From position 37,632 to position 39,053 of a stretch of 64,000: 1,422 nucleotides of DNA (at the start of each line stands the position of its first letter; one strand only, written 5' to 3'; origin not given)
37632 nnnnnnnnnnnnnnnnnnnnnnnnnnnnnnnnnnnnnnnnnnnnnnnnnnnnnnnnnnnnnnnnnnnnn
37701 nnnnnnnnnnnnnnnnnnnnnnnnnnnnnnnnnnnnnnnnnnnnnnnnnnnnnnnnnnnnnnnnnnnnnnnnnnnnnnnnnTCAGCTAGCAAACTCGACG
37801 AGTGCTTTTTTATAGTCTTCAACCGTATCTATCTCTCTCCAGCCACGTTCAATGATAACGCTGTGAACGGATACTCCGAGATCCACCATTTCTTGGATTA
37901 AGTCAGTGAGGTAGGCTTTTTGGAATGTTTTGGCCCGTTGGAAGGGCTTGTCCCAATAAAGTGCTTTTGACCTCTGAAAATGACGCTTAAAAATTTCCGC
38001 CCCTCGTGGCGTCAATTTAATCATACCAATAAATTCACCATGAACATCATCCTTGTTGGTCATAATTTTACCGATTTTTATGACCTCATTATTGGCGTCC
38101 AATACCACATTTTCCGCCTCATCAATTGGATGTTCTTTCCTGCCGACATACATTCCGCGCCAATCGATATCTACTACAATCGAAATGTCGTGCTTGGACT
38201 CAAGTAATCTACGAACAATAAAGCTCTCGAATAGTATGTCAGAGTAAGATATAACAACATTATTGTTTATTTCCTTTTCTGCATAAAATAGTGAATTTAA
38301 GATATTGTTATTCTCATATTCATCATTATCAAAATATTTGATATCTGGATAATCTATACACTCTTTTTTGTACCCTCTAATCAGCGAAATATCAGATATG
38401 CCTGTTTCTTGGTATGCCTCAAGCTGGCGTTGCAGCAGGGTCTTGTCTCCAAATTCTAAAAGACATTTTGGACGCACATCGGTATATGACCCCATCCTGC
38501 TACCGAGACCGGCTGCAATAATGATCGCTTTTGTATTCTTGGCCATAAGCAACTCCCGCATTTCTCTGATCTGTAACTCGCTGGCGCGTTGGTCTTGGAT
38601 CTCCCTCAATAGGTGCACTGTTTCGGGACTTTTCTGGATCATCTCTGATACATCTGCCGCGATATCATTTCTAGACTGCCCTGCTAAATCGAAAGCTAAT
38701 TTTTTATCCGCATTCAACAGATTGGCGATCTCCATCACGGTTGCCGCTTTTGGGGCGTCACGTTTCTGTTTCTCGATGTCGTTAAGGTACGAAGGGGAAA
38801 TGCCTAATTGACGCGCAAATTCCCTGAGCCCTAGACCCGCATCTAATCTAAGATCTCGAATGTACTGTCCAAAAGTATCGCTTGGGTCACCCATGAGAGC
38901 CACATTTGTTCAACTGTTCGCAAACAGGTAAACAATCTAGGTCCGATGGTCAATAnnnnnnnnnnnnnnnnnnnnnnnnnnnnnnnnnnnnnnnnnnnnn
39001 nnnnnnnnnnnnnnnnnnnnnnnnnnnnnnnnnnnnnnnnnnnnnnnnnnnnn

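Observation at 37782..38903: XRE-family HTH fused to a LicC/PntC-like cytidylyltransferase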

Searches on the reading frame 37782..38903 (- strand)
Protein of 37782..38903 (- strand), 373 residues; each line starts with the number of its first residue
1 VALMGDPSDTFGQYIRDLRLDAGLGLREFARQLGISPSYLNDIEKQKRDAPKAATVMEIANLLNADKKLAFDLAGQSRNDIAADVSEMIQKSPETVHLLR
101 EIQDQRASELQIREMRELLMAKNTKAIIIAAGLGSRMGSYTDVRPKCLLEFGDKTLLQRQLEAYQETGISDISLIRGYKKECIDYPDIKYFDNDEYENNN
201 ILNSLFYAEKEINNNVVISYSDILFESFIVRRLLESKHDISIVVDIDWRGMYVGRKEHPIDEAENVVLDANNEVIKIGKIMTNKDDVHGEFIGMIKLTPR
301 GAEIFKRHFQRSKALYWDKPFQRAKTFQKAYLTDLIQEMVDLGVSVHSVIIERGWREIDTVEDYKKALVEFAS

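Call 6: search_protein_families(library=pfam, proteins=[window:37782-38903:-], max_evalue=0.01)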
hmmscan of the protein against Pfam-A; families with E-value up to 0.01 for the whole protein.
window:37782-38903:- (373 aa): 7 families
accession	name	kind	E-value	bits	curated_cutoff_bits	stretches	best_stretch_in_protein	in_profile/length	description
PF12804.13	NTP_transf_3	-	5.6e-12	46.6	27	1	126-244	1-120/160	MobA-like NTP transferase domain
PF13560.12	HTH_31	-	9.7e-11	42.3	27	1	11-67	2-58/64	Helix-turn-helix domain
PF01381.28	HTH_3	-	5.8e-09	36.3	23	1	15-64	1-49/55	Helix-turn-helix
PF12844.13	HTH_19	-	9.2e-09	35.5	30.2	1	12-74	1-62/64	Helix-turn-helix domain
PF00483.29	NTP_transferase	-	4.5e-05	23.6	21.2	1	125-181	1-58/245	Nucleotidyl transferase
PF13413.12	HTH_25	-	0.00086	19.5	24.6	1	15-50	2-37/62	Helix-turn-helix domain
PF01128.25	IspD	-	0.009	16.2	27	0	126-168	3-43/221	2-C-methyl-D-erythritol 4-phosphate cytidylyltransferase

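Call 7: search_protein_families(library=ncbifam, proteins=[window:37782-38903:-], max_evalue=0.01)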
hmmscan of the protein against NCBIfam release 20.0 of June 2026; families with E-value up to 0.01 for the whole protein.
window:37782-38903:- (373 aa): 32 families (the best 25 are shown)
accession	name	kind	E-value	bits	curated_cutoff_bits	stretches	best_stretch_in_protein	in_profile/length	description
TIGR03992.1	Arch_glmU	subfamily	2.4e-15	56.4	292.1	1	125-245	2-129/393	bifunctional sugar-1-phosphate nucleotidylyltransferase/acetyltransferase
NF041313.1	UDPGP_AglF_Halo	equivalog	3.3e-13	49.6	400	1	125-244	2-130/234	UTP--glucose-1-phosphate uridylyltransferase AglF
NF041135.1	IPPtranDIPPsyn_Thcocales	equivalog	1.7e-11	43.8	580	1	125-290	2-158/419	bifunctional L-myo-inositol-1-phosphate cytidylyltransferase/CDP-L-myo-inositol myo-inositolphosphotransferase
NF045665.1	NTPtran_DVU1551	equivalog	1e-10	41.2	315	1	125-197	2-73/359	DVU_1551 family NTP transferase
TIGR02623.1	G1P_cyt_trans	equivalog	1.9e-09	37.3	300.25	1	125-194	2-67/255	glucose-1-phosphate cytidylyltransferase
NF045761.1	NAMPUrTaseMurU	equivalog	2.4e-09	37.4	250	1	125-175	2-52/226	N-acetylmuramate alpha-1-phosphate uridylyltransferase MurU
NF041173.1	Sug_nt_acttase_Thmprot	equivalog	8.9e-09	34.8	600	1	125-247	2-130/405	bifunctional sugar-1-phosphate nucleotidylyltransferase/acetyltransferase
TIGR01099.1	galU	equivalog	4.1e-08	33.1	326.8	1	125-197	3-76/261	UTP--glucose-1-phosphate uridylyltransferase GalU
TIGR01208.1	rmlA_long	equivalog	8.5e-08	31.5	320.25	1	125-181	1-58/353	glucose-1-phosphate thymidylyltransferase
TIGR01173.1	glmU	equivalog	1.3e-06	27.5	366.85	1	125-238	2-118/452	bifunctional UDP-N-acetylglucosamine diphosphorylase/glucosamine-1-phosphate N-acetyltransferase GlmU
TIGR03310.1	matur_MocA_YgfJ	equivalog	2e-06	27.9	186.45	1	126-197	2-73/188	molybdenum cofactor cytidylyltransferase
NF038139.1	Reg_Aceta_RamB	equivalog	2.4e-06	26.5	700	1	12-90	4-78/465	acetate metabolism transcriptional regulator RamB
NF045697.1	MurNAcPUrMurU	equivalog_domain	9.2e-06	25.2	370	1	127-170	1-44/229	N-acetylmuramate alpha-1-phosphate uridylyltransferase MurU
NF009928.0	PRK13389.1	equivalog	1.1e-05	24.7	548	1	120-184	5-69/302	UTP--glucose-1-phosphate uridylyltransferase GalU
NF010933.0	PRK14353.1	equivalog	1.3e-05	24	505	1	121-184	3-63/453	bifunctional UDP-N-acetylglucosamine diphosphorylase/glucosamine-1-phosphate N-acetyltransferase GlmU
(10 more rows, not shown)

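Call 8: find_homologous_proteins(query=window:37782-38903:-)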
Query window:37782-38903:- (373 aa): 2834 proteins with E <= 0.001 among 8000 candidates; the best 120 are listed.
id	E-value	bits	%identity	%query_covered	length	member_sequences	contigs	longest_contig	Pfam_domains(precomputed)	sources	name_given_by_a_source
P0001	2.2e-238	808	99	99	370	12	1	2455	PF00483.30,PF12844.14,PF01381.29,PF13560.13,PF12804.14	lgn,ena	-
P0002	4.8e-180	617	76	99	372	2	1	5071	PF00483.30,PF12844.14,PF01381.29,PF13560.13,PF12804.14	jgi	-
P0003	2.8e-178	611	74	98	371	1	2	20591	PF00483.30,PF12844.14,PF01381.29,PF13560.13,PF12804.14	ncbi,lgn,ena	-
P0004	1.2e-173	595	72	97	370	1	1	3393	PF00483.30,PF12844.14,PF01381.29,PF13560.13,PF12804.14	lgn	-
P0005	3.0e-172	591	72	97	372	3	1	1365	PF00483.30,PF12844.14,PF01381.29,PF13560.13,PF12804.14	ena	-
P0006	9.6e-171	586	73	97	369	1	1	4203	PF00483.30,PF12844.14,PF01381.29,PF13560.13,PF12804.14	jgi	jgi:choline kinase/DNA-binding XRE family transcriptional regulator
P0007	4.9e-170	584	71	97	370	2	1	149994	PF00483.30,PF12844.14,PF01381.29,PF13560.13,PF12804.14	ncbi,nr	ncbi:NTP transferase domain-containing protein [Pelagibacteraceae bacterium]|nr:NTP transferase doma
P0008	5.7e-170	583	71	99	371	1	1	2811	PF00483.30,PF12844.14,PF01381.29,PF13560.13,PF12804.14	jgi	jgi:choline kinase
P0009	9.7e-170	583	69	99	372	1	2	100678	PF00483.30,PF12844.14,PF01381.29,PF13560.13,PF12804.14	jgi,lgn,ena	jgi:choline kinase/DNA-binding XRE family transcriptional regulator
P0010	2.2e-169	581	72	98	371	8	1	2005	PF00483.30,PF12844.14,PF01381.29,PF13560.13,PF12804.14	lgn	-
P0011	7.0e-169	580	71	97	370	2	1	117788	PF00483.30,PF12844.14,PF01381.29,PF13560.13,PF12804.14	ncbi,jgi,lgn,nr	ncbi:NTP transferase domain-containing protein [Pelagibacteraceae bacterium]|jgi:choline kinase/DNA-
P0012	9.1e-169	579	70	97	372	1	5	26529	PF00483.30,PF12844.14,PF01381.29,PF13560.13,PF12804.14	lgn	-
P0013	7.8e-168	576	71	97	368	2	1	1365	PF00483.30,PF12844.14,PF01381.29,PF13560.13,PF12804.14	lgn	-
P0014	8.7e-168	576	69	99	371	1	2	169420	PF00483.30,PF12844.14,PF01381.29,PF13560.13,PF12804.14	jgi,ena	jgi:choline kinase/DNA-binding XRE family transcriptional regulator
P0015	2.4e-167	575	71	99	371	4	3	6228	PF00483.30,PF12844.14,PF01381.29,PF13560.13,PF12804.14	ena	-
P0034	2.9e-156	538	66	98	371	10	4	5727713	PF00483.30,PF12844.14,PF01381.29,PF13560.13,PF12804.14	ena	-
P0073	1.2e-151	523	65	97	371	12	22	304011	PF00483.30,PF12844.14,PF01128.26,PF01381.29,PF13560.13,PF12804.14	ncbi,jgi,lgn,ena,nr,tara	ncbi:MAG: hypothetical protein CMM67_07910 [Rhodospirillaceae bacterium]|nr:hypothetical protein [Rh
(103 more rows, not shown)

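Call 9: search_solved_structures(query=window:37782-38903:-, max_evalue=0.01, show_alignments=2)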
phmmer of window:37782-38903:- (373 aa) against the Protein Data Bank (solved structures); distinct sequences matched with E-value up to 0.01: 26.
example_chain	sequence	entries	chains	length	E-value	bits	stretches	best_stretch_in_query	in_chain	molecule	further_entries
1jyk_A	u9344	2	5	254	1.9e-16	63.6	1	123-236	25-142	CTP:phosphocholine Cytidylyltransferase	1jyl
1tzf_A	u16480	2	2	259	1.1e-06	31.5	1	124-187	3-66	Glucose-1-phosphate cytidylyltransferase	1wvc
6pd1_A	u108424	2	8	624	1.1e-06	31.4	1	125-238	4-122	Nucleotidyl transferase/aminotransferase, class V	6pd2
7o2n_A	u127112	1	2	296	2e-05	27.4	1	122-184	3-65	Probable UTP--glucose-1-phosphate uridylyltransferase YngB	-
7b1r_A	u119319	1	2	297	2e-05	27.4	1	122-184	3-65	Probable UTP--glucose-1-phosphate uridylyltransferase YngB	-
5i1f_A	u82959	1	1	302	5.7e-05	25.8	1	120-191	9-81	UTP--glucose-1-phosphate uridylyltransferase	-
2ggo_A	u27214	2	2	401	8.4e-05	25.3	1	125-226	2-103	401aa long hypothetical glucose-1-phosphate thymidylyltransferase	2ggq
5j49_A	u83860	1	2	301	0.00014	24.6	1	120-188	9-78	UTP--glucose-1-phosphate uridylyltransferase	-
7t5u_A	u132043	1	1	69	0.00025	23.7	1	10-65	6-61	Helix-turn-helix domain-containing protein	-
5z09_A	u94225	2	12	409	0.00033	23.3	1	125-181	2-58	Dual sugar-1-phosphate nucleotidylyltransferase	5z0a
7x8j_A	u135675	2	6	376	0.0011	21.7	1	124-182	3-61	Mannose-1-phosphate guanylyltransferase 1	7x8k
7whr_B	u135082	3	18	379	0.0012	21.5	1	123-183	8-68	Nucleotidyl transferase family protein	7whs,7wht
8f73_A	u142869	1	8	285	0.0012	21.5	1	125-198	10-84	UTP--glucose-1-phosphate uridylyltransferase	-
8yre_D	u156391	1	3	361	0.0016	21.1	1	125-182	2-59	Mannose-1-phosphate guanylyltransferase 1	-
5vct_A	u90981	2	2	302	0.0017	21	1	120-190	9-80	UTP--glucose-1-phosphate uridylyltransferase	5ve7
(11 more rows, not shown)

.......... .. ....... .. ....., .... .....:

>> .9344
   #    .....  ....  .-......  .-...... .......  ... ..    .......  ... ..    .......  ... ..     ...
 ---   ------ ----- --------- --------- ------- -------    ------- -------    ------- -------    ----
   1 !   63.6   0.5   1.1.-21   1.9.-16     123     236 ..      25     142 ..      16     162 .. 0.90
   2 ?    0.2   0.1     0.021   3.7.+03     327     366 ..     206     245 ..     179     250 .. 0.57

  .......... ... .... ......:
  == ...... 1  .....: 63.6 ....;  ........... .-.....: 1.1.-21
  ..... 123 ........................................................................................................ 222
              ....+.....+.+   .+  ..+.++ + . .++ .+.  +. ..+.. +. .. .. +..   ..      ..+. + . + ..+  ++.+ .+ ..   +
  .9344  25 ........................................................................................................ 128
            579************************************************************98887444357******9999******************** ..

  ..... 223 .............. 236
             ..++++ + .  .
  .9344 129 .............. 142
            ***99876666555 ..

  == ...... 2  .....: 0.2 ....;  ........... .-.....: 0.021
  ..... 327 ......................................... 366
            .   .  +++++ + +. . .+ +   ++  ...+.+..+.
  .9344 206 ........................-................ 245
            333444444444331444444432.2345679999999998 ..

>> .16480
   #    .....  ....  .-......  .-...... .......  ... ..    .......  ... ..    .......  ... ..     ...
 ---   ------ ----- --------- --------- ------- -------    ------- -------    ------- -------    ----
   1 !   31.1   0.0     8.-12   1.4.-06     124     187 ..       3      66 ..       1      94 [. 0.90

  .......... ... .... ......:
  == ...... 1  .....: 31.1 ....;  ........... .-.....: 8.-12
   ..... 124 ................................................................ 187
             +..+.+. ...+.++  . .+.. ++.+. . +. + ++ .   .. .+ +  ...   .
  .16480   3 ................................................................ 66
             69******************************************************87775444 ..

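Call 11: find_encoding_contigs(protein=P0007, flank=10000, max_places=2)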
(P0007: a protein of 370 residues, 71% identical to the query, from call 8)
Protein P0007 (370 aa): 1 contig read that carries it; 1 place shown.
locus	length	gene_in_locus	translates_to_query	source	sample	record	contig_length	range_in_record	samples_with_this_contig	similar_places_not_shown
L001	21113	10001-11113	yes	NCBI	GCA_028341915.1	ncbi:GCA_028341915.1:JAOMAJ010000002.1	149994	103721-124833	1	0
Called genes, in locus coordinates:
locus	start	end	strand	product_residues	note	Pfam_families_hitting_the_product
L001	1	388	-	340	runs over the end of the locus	PF12849:PBP_like_2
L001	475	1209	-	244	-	PF14808:TMEM164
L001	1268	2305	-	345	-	PF00512:HisKA, PF02518:HATPase_c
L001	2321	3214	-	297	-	PF00561:Abhydrolase_1, PF12146:Hydrolase_4, PF12697:Abhydrolase_6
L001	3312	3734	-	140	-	-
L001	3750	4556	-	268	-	-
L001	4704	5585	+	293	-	PF02653:BPD_transp_2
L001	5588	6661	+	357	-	PF02653:BPD_transp_2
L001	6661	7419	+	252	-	PF13555:AAA_29 (weak), PF00005:ABC_tran, PF13304:AAA_21 (faint), PF12399:BCA_ABC_TP_C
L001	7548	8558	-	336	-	PF11907:DUF3427, PF13020:NOV_C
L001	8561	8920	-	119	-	PF01230:HIT, PF11969:DcpS_C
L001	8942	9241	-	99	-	PF12594:DUF3764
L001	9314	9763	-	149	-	PF00565:SNase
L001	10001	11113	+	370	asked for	PF01381:HTH_3, PF12844:HTH_19 (weak), PF13560:HTH_31, PF00483:NTP_transferase (weak), PF12804:NTP_transf_3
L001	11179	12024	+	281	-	PF12974:Phosphonate-bd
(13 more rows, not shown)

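Call 12: find_encoding_contigs(protein=P0073, flank=10000, max_places=3)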
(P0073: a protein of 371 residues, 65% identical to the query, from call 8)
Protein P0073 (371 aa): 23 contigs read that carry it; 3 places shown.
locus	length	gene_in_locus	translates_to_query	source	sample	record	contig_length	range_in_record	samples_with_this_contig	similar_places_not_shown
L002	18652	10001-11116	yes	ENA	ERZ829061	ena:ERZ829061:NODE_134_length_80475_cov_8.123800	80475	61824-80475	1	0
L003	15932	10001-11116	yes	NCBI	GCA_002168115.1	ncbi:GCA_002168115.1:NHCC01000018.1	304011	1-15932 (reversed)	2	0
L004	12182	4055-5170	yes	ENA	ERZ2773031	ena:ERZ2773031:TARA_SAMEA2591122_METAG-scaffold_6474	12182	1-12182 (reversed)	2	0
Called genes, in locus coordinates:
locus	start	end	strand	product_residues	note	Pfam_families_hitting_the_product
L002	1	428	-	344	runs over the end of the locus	PF16868:NMT1_3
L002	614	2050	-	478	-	PF00884:Sulfatase, PF01663:Phosphodiest (faint), PF01676:Metalloenzyme (faint), PF16347:SGSH_C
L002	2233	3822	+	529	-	PF00884:Sulfatase, PF01663:Phosphodiest, PF16347:SGSH_C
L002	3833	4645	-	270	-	PF10230:LIDHydrolase (weak), PF06821:Ser_hydrolase (weak)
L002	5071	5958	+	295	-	PF00892:EamA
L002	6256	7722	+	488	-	PF02310:B12-binding, PF04055:Radical_SAM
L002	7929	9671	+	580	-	-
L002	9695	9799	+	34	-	-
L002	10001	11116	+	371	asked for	PF12844:HTH_19, PF13560:HTH_31, PF01381:HTH_3, PF00483:NTP_transferase (faint), PF01128:IspD (weak), PF12804:NTP_transf_3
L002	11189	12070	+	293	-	PF12974:Phosphonate-bd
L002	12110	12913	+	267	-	PF00005:ABC_tran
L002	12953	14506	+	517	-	PF12974:Phosphonate-bd, PF00528:BPD_transp_1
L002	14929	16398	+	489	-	PF00589:Phage_integrase (faint), PF20172:DUF6538 (weak)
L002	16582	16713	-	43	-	-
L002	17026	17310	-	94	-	-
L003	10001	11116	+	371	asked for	PF12844:HTH_19, PF13560:HTH_31, PF01381:HTH_3, PF00483:NTP_transferase (faint), PF01128:IspD (weak), PF12804:NTP_transf_3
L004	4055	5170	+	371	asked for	PF12844:HTH_19, PF13560:HTH_31, PF01381:HTH_3, PF00483:NTP_transferase (faint), PF01128:IspD (weak), PF12804:NTP_transf_3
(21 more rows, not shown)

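Call 14: find_encoding_contigs(protein=P0034, flank=10000, max_places=3)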
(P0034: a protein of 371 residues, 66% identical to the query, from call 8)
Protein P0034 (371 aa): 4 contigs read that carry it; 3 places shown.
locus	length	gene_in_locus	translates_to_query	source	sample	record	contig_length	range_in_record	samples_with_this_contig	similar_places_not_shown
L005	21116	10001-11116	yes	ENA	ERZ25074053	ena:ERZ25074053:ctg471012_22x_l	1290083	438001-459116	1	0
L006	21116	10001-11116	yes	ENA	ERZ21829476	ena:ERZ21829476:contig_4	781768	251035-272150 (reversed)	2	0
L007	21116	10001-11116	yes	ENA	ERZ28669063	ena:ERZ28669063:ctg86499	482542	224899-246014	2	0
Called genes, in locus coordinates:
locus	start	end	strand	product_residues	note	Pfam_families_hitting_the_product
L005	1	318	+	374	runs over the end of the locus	PF01973:MptE-like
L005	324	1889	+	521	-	PF02310:B12-binding, PF04055:Radical_SAM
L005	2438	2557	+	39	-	-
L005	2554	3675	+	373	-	PF00685:Sulfotransfer_1, PF13469:Sulfotransfer_3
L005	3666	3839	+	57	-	-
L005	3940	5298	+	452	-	-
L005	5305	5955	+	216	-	PF00132:Hexapep (weak)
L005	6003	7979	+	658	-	-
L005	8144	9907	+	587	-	PF00664:ABC_membrane (weak), PF00005:ABC_tran, PF02463:SMC_N (faint)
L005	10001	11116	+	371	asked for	PF12844:HTH_19, PF13560:HTH_31, PF01381:HTH_3, PF00483:NTP_transferase (faint), PF12804:NTP_transf_3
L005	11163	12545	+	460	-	-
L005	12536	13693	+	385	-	PF00465:Fe-ADH, PF13685:Fe-ADH_2 (faint), PF25137:ADH_Fe_C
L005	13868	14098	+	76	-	-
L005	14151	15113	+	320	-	-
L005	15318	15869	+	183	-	PF01583:APS_kinase, PF13238:AAA_18 (weak)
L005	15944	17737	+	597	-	PF00884:Sulfatase, PF16347:SGSH_C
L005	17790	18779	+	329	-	PF13489:Methyltransf_23, PF01209:Ubie_methyltran (weak), PF13847:Methyltransf_31, PF08241:Methyltransf_11, PF08242:Methyltransf_12, PF13649:Methyltransf_25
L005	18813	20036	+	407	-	PF13439:Glyco_transf_4, PF13579:Glyco_trans_4_4 (weak), PF20706:GT4-conflict, PF00534:Glycos_transf_1, PF13692:Glyco_trans_1_4, PF13524:Glyco_trans_1_2 (weak)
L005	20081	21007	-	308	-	PF05050:Methyltransf_21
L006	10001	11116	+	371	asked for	PF12844:HTH_19, PF13560:HTH_31, PF01381:HTH_3, PF00483:NTP_transferase (faint), PF12804:NTP_transf_3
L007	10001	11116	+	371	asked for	PF12844:HTH_19, PF13560:HTH_31, PF01381:HTH_3, PF00483:NTP_transferase (faint), PF12804:NTP_transf_3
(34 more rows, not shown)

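Call 15: find_encoding_contigs(protein=P0001, flank=10000, max_places=3)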
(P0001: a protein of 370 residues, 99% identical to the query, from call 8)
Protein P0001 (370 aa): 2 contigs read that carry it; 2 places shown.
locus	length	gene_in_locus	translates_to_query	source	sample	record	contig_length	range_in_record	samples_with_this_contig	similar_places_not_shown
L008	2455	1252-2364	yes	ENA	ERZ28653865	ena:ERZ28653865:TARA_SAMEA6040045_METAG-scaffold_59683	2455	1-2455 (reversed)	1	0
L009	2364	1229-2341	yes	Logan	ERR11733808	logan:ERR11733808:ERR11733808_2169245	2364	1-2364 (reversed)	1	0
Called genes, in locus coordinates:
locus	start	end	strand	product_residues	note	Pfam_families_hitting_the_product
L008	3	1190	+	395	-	?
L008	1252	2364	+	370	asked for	PF01381:HTH_3, PF12844:HTH_19, PF13560:HTH_31, PF00483:NTP_transferase (faint), PF12804:NTP_transf_3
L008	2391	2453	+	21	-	?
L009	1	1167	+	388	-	?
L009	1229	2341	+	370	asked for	PF01381:HTH_3, PF12844:HTH_19, PF13560:HTH_31, PF00483:NTP_transferase (faint), PF12804:NTP_transf_3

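Call 19: search_protein_representatives(protein=window:37782-38903:-)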
Query: 373 residues. Proteins with E-value up to 0.001 (for the whole library): 9575; up to 1e-10: 2646; up to 1e-30: 498. The best 150 are listed.
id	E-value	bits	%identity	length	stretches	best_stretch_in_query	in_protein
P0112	2.7e-151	520.3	63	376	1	7-372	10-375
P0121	5.5e-118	410.7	69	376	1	115-371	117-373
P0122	1.6e-100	353.3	62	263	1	125-372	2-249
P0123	4.8e-99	348.4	48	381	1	10-369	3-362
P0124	1.0e-93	330.9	61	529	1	123-368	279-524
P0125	1.2e-87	311.0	73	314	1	180-372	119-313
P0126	6.4e-82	292.1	67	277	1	148-342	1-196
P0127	7.2e-82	292.0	38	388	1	11-366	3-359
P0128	7.9e-82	291.8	73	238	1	200-372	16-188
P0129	4.8e-81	289.2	70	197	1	166-348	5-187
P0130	7.4e-70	252.4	51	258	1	125-369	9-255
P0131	1.0e-69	252.0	51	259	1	125-367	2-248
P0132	4.9e-69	249.7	50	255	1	123-367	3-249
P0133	2.0e-68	247.7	52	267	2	188-367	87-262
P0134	2.2e-67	244.3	59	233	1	184-372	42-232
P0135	5.6e-67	243.0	47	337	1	123-370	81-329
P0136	7.9e-67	242.5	43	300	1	77-369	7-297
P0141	4.5e-65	236.7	45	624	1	105-367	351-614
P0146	8.1e-63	229.3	42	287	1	10-284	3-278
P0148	1.1e-61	225.5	44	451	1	120-369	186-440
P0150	1.3e-60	222.1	46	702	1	125-368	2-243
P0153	2.6e-60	221.1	46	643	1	124-366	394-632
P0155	1.1e-59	218.9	42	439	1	74-363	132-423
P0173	2.1e-54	201.6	39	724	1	125-368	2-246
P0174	6.1e-54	200.1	43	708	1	125-368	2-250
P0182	1.6e-52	195.4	42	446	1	125-366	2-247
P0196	2.4e-50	188.3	41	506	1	124-364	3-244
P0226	8.0e-47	176.7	39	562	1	125-372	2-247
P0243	1.2e-44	169.6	35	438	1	80-367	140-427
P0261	6.5e-43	163.8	38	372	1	107-371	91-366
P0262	6.8e-43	163.8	38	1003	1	125-365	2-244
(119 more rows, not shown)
